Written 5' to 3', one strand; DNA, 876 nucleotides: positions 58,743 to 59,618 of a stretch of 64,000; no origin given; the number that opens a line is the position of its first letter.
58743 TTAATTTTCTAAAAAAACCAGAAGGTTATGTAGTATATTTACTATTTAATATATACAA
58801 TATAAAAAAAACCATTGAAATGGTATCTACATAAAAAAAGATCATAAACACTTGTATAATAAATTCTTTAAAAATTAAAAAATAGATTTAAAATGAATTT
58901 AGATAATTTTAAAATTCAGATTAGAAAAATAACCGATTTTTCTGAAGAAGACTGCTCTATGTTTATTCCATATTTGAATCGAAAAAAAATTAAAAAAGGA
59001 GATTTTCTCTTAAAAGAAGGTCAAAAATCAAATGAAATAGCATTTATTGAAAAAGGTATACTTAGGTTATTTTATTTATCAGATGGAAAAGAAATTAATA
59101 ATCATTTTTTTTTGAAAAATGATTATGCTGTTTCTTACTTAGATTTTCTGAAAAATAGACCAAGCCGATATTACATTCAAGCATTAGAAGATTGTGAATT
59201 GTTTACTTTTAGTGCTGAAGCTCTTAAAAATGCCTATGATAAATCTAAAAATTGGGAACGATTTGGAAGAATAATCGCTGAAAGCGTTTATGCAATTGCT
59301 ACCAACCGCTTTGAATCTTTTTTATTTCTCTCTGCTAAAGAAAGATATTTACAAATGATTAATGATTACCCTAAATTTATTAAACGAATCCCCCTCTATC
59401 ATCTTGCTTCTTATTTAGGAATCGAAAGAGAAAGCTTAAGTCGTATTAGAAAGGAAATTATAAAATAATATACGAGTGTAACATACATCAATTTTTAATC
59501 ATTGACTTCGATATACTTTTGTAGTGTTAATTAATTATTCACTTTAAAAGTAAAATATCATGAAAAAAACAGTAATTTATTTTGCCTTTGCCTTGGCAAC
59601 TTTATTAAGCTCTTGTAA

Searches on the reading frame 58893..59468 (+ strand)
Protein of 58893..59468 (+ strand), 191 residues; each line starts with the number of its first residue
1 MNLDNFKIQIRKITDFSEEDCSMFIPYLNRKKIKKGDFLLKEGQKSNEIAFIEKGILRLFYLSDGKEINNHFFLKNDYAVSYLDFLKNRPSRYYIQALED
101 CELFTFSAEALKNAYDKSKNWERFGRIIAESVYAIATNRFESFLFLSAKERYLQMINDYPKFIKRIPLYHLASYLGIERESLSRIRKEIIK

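Call 5: search_protein_families(library=pfam, proteins=[window:58893-59468:+])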
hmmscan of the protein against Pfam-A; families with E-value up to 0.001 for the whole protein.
window:58893-59468:+ (191 aa): 1 family
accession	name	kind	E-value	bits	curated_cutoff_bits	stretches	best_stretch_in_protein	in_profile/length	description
PF00027.35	cNMP_binding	-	6.8e-14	52.1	27.5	1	31-117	2-88/89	Cyclic nucleotide-binding domain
